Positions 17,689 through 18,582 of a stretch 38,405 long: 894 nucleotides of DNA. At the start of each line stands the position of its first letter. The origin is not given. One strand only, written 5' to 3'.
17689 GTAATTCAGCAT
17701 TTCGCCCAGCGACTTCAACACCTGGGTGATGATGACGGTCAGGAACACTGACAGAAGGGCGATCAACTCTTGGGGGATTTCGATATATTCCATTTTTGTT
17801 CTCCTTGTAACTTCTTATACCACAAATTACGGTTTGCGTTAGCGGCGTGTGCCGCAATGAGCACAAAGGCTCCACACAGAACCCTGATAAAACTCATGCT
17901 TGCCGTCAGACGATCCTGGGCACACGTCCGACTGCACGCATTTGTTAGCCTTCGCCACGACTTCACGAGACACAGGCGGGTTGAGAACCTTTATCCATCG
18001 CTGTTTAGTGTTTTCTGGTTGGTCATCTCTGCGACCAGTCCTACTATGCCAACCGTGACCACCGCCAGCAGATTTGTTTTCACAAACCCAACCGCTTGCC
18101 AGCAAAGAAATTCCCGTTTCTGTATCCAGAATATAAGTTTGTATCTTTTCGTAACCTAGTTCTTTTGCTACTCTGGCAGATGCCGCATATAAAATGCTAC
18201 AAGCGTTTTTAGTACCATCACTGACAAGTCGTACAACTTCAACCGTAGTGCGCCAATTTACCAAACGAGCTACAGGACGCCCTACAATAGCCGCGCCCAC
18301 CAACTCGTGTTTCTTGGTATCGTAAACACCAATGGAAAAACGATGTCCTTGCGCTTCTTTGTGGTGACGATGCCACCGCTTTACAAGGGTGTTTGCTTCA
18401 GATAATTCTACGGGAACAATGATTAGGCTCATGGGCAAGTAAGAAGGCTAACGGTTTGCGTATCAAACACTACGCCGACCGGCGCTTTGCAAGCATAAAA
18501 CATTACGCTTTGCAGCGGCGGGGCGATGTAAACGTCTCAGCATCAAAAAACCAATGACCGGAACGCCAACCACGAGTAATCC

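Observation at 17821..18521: A solo cassette of the same type on the opposite strand, carrying a GNAT-fold gene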

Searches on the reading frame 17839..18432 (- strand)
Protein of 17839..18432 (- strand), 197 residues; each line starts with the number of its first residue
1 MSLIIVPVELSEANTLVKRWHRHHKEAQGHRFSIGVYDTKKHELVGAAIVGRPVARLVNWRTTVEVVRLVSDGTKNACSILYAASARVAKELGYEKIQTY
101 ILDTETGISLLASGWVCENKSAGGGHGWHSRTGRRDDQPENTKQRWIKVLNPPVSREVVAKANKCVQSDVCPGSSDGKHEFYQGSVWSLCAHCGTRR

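Call 9: search_protein_families(library=pfam, proteins=[window:17839-18432:-], max_evalue=0.01)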
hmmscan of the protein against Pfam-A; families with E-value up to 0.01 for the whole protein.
window:17839-18432:- (197 aa): 1 family
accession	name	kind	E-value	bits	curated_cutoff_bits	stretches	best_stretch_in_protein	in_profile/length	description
PF25680.1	Mom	-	2.2e-05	24.7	27.1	1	3-100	2-109/202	Mom protein family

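Call 12: search_protein_families(library=phrogs, proteins=[window:17839-18432:-], max_evalue=0.001)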
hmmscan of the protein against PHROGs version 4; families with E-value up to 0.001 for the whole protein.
window:17839-18432:- (197 aa): 2 families
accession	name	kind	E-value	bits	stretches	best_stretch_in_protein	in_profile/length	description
phrog_1384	-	other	3.2e-31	109.7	1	2-146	20-173/245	Mom-like DNA modification protein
phrog_27806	-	other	0.00034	20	1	90-170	165-237/798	DNA methyltransferase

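Call 14: find_related_loci(query=window:17839-18432:-, collection=viral_contigs, flank=6000)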
Query window:17839-18432:- (197 aa) in viral_contigs; peptide patterns used: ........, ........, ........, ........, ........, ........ (x = any residue, [..] = any of these).
34 stretches matched a pattern; 4 encode a relative of the query (tblastn E <= 1e-3); 4 distinct loci.
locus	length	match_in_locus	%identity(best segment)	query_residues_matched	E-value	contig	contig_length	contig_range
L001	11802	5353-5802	67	1-150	6e-66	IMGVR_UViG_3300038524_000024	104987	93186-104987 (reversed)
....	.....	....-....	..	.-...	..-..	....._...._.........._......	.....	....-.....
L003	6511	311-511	54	130-197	9e-17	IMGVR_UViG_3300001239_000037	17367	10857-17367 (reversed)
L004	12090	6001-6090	80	168-197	1e-13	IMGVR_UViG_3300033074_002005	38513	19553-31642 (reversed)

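Call 44: search_protein_families(library=ncbifam, proteins=[window:17842-18432:-], max_evalue=0.001)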
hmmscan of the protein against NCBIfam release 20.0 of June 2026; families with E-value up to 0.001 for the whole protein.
window:17842-18432:- (197 aa): 1 family
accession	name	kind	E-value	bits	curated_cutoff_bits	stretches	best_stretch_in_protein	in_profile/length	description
NF045478.1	XF1762_fam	equivalog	4e-48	162.9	50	1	5-146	2-142/143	XF1762 family protein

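Call 54: find_homologous_proteins(query=window:17839-18432:-, max_evalue=1e-10)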
Query window:17839-18432:- (197 aa): 3772 proteins with E <= 1e-10 among 4046 candidates; the best 120 are listed.
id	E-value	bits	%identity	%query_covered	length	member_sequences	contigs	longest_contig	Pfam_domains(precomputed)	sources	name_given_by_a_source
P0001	4.4e-100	351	96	83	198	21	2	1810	PF25680.2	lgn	-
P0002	2.5e-98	346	94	83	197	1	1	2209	PF25680.2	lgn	-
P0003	2.8e-98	345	94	83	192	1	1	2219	PF25680.2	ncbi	-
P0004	3.3e-98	345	93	83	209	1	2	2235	PF25680.2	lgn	-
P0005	3.9e-98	345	93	83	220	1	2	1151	PF25680.2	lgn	-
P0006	5.1e-98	345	82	97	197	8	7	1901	-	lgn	-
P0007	5.6e-98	344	93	84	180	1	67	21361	PF25680.2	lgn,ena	-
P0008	1.2e-97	343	94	83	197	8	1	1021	PF25680.2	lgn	-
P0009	7.2e-97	341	93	83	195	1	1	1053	PF25680.2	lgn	-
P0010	8.7e-97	341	82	97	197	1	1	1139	PF25680.2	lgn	-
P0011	6.9e-96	338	84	92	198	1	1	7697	-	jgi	jgi:hypothetical protein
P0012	9.2e-96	337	93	83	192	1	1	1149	PF25680.2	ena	-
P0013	1.4e-95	337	91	83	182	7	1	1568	-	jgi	jgi:hypothetical protein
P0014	1.5e-95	337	92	83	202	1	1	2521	PF25680.2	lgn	-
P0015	1.2e-94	334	90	84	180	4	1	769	-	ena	-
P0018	2.3e-93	329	91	83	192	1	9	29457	PF25680.2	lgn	-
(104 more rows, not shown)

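Call 55: find_encoding_contigs(protein=P0018, flank=5000, max_places=4)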
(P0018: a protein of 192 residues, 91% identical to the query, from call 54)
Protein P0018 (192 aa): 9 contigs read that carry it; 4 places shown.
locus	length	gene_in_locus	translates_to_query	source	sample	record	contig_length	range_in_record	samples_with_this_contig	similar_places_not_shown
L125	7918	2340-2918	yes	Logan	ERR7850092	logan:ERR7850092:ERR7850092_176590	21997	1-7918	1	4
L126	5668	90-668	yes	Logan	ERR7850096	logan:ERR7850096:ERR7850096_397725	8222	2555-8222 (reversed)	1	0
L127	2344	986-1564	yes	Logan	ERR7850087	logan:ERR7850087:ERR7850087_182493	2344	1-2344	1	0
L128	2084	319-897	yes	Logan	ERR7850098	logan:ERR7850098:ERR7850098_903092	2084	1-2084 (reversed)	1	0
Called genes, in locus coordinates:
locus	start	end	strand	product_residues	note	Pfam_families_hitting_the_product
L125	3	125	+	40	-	?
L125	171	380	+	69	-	PF24729:Acb2_Tad1_hairpin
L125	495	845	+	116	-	-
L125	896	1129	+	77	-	-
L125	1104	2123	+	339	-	PF05175:MTS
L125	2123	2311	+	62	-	-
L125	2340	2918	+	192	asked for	PF25680:Mom (weak)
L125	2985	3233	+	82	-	-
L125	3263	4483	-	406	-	-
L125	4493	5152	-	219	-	-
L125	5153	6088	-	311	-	-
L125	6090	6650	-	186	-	-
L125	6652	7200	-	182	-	-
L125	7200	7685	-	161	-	-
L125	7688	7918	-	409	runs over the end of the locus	-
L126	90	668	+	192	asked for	PF25680:Mom (weak)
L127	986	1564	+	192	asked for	PF25680:Mom (weak)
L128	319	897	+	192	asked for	PF25680:Mom (weak)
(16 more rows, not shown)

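Call 56: find_encoding_contigs(protein=P0007, flank=5000, max_places=6)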
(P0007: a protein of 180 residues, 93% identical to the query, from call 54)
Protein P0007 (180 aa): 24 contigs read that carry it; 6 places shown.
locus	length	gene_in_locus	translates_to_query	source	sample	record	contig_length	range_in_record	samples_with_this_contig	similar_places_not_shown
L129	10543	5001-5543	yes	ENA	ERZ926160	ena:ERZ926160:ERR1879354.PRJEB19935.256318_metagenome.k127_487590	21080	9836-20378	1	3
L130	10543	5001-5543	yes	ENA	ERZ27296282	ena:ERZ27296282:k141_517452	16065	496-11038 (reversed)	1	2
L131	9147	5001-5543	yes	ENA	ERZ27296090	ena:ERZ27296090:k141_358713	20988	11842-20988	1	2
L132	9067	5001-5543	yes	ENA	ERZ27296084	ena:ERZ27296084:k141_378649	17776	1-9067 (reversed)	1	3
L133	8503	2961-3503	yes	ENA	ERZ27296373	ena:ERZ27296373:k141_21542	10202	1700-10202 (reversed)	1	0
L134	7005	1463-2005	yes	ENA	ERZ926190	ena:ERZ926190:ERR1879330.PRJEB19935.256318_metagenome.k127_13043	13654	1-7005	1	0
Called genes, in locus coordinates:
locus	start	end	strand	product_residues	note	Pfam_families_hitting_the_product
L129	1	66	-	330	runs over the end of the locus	PF01807:Zn_ribbon_DnaG (weak)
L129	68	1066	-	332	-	PF03796:DnaB_C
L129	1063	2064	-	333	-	-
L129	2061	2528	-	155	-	PF13392:HNH_3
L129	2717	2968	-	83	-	-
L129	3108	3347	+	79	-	-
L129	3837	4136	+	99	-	-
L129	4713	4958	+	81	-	-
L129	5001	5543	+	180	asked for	PF25680:Mom (weak)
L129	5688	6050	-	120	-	PF28533:DUF8429 (weak)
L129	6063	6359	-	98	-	-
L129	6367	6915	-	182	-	-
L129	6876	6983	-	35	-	-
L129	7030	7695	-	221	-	-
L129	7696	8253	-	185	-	-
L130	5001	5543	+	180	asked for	PF25680:Mom (weak)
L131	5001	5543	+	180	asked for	PF25680:Mom (weak)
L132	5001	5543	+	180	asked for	PF25680:Mom (weak)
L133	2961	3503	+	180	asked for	PF25680:Mom (weak)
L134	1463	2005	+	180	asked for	PF25680:Mom (weak)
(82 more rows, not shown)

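Call 61: find_encoding_contigs(protein=P0001, flank=3000, max_places=4)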
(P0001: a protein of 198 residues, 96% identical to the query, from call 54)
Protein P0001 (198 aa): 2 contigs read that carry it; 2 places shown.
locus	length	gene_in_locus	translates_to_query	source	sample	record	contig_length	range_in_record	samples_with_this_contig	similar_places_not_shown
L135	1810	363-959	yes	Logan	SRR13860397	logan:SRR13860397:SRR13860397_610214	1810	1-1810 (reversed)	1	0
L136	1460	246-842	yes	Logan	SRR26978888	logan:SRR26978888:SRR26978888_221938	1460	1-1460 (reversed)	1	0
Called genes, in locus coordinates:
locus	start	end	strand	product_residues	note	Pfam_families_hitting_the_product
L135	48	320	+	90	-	-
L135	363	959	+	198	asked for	PF25680:Mom (weak)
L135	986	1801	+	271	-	PF01555:N6_N4_Mtase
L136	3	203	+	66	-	?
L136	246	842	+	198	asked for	PF25680:Mom (weak)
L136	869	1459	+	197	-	?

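Call 62: find_encoding_contigs(protein=P0006, flank=3000, max_places=5)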
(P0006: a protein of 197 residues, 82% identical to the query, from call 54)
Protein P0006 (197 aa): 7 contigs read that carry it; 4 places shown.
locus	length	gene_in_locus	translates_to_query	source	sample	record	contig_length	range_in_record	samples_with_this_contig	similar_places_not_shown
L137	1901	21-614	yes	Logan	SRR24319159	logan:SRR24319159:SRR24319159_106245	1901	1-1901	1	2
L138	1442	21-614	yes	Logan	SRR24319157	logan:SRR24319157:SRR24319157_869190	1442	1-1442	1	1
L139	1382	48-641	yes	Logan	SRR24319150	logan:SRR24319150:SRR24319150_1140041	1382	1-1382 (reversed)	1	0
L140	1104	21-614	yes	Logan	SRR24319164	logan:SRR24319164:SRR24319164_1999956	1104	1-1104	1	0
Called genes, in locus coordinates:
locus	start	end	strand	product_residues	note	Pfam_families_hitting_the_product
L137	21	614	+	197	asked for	-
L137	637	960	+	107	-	-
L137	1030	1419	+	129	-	-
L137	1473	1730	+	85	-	-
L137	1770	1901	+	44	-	?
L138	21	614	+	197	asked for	-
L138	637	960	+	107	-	-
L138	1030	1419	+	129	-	-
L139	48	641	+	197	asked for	-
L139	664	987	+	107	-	-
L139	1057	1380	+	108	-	?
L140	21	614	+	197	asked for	-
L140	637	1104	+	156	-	?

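Call 63: find_encoding_contigs(protein=P0011, flank=6000, max_places=3)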
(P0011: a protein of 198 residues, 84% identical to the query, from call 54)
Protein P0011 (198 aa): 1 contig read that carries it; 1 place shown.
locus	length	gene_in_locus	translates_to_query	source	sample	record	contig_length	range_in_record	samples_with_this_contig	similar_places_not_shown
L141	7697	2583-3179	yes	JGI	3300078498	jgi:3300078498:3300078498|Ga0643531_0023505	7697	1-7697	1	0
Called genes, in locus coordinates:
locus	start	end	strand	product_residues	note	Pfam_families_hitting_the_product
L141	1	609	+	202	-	?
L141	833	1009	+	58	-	-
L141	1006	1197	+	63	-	-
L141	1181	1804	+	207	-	-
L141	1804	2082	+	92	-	-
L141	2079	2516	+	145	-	-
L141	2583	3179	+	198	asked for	-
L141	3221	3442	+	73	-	-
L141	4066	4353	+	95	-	-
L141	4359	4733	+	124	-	-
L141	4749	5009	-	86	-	-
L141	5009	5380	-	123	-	-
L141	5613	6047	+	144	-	-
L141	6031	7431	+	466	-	PF04466:Terminase_3 (weak), PF03237:Terminase_6N (weak)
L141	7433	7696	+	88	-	?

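Call 99: find_encoding_contigs(protein=P0003, flank=3000, max_places=3)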
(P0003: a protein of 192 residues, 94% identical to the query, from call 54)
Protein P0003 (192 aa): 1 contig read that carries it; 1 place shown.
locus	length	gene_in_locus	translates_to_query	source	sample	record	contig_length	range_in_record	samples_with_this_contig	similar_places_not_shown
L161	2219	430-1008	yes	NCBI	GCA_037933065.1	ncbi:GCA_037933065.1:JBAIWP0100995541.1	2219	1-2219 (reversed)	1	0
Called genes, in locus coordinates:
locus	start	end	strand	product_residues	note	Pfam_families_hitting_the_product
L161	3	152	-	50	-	?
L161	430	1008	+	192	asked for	PF25680:Mom (weak)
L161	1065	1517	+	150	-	-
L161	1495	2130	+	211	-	PF01844:HNH, PF14279:HNH_5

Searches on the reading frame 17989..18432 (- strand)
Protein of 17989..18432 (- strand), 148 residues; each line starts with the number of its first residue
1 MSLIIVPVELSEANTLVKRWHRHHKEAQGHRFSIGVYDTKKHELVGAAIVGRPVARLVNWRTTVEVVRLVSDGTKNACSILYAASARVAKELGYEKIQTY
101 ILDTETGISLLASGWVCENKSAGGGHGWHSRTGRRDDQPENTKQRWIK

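Call 85: search_solved_structures(query=window:17989-18432:-, max_evalue=1)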
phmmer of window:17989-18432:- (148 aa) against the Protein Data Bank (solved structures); distinct sequences matched with E-value up to 1: 2.
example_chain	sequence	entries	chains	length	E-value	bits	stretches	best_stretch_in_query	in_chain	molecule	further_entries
8glt_0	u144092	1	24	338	0.0045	20.2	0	51-98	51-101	C3-comp_O32-15, polyalanine model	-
6zu5_LD0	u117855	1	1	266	0.84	12.8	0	19-108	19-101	uL18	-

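Call 104: search_solved_structures(query=A5, max_evalue=1, show_alignments=1)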
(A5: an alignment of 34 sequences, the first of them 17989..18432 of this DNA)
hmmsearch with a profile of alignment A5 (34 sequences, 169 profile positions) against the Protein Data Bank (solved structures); distinct sequences matched with E-value up to 1: 1.
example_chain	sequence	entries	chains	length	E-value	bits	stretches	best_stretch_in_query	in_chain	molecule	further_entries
8glt_0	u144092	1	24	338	0.015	18.1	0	72-110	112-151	C3-comp_O32-15, polyalanine model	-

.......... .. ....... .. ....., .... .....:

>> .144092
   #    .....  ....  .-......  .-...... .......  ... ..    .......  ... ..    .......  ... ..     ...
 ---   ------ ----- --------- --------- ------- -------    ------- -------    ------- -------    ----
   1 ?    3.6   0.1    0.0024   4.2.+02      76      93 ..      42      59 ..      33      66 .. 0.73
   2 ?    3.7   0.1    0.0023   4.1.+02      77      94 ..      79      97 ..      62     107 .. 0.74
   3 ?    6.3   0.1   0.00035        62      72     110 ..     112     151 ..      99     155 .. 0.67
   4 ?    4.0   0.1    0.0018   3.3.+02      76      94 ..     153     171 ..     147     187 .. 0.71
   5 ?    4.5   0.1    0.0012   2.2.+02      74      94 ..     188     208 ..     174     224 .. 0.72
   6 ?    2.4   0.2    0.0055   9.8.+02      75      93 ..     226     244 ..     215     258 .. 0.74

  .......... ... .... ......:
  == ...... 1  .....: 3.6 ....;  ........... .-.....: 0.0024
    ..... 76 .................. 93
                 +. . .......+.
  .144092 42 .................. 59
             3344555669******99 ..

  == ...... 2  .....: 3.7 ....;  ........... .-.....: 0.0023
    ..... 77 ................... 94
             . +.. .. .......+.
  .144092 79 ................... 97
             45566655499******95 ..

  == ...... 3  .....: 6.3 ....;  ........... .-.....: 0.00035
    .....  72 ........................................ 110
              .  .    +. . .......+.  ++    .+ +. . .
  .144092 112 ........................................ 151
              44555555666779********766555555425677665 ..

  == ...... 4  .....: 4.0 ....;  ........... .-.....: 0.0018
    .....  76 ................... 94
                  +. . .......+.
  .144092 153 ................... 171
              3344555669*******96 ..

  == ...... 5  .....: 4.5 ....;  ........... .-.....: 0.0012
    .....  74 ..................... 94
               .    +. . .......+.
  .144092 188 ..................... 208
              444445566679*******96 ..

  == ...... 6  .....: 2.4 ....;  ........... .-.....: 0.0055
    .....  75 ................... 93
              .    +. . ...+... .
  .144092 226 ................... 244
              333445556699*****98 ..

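Call 111: predict_structure(alignment_id=A5)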
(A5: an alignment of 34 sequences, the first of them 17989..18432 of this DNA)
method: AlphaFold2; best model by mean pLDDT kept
length: 148 residues; sequences in the alignment: 34
mean_pLDDT: 90.3   pTM: 0.83
mean pLDDT of the five models: 90.3, 84.1, 81.1, 79.8, 78.2
residues with pLDDT >= 90: 105; 70-90: 33; 50-70: 10; < 50: 0
segments of 3 or more residues with pLDDT < 50: none
pLDDT, mean of each block of 10 residues (from residue 1): 93 95 86 97 97 88 96 95 98 97 91 93 68 72 90
secondary structure, 60 per line:
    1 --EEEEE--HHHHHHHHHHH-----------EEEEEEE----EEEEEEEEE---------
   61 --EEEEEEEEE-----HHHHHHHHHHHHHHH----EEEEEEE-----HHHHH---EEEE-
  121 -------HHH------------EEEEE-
elements in order: E3-7 H10-20 E32-38 E43-51 E63-71 H77-91 E96-102 H108-112 E116-119 E143-147

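Call 113: fold_search(model_id=the predicted structure, library=pdb)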
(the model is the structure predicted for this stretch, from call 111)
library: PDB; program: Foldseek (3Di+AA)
matches with E <= 10: 967; with E <= 0.001: 269
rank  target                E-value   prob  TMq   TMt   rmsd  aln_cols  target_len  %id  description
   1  8bv8_B                9.2e-08  1.00  0.74  0.56   4.9       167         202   15  Crystal structure of the phage Mu protein Mom inactive mutant S124A (released 2023-12-20)
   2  1vhs_A                2.6e-06  1.00  0.64  0.58   5.0       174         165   15  Crystal structure of a putative phosphinothricin N-acetyltransferase (released 2003-12-30)
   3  1yvk_A                3.3e-06  1.00  0.61  0.60   6.3       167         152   14  Crystal Structure of the Bacillis subtilis Acetyltransferase in complex with CoA, Northeast Structural Genomics Target (released 2005-02-22)
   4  9mto_A                4.0e-06  1.00  0.64  0.64   3.9       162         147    9  Crystal structure of acetyltransferase CBU0801 from Coxiella burnetii (released 2025-01-22)
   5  1vhs_B                5.5e-06  1.00  0.64  0.60   6.1       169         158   15  Crystal structure of a putative phosphinothricin N-acetyltransferase (released 2003-12-30)
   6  7l1k_A                6.2e-06  1.00  0.61  0.61   4.6       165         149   18  Cryo-EM structure of S. Pombe NatC complex with a Bisubstrate inhibitor and inositol hexaphosphate (released 2021-05-12)
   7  8bv8_A                6.6e-06  1.00  0.70  0.49   5.8       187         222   16  Crystal structure of the phage Mu protein Mom inactive mutant S124A (released 2023-12-20)
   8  1y9k_D                8.0e-06  1.00  0.67  0.65   5.2       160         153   12  IAA acetyltransferase from Bacillus cereus ATCC 14579 (released 2005-02-01)
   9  9mto_B                8.0e-06  1.00  0.60  0.61   4.3       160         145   10  Crystal structure of acetyltransferase CBU0801 from Coxiella burnetii (released 2025-01-22)
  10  1y9k_B                8.5e-06  1.00  0.70  0.68   5.3       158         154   10  IAA acetyltransferase from Bacillus cereus ATCC 14579 (released 2005-02-01)
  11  5jtf_A                8.5e-06  1.00  0.66  0.57   4.7       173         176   14  Crystal structure of ArsN N-acetyltransferase from Pseudomonas putida KT2440 (released 2017-05-17)
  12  4j3g_A                1.0e-05  1.00  0.69  0.63   4.9       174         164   13  Crystal structure of Ribosomal-protein-alanine N-acetyltransferase from Brucella melitensis (released 2013-03-13)
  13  1y9k_C                1.2e-05  1.00  0.67  0.66   5.8       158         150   11  IAA acetyltransferase from Bacillus cereus ATCC 14579 (released 2005-02-01)
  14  7kwh_C                1.2e-05  1.00  0.61  0.55   5.7       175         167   15  Spermidine N-acetyltransferase SpeG K23-Y30 chimera from Vibrio cholerae and hSSAT (released 2020-12-16)
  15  2i79_D                1.3e-05  1.00  0.65  0.58   5.9       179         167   13  The crystal structure of the acetyltransferase of GNAT family from Streptococcus pneumoniae (released 2006-10-10)
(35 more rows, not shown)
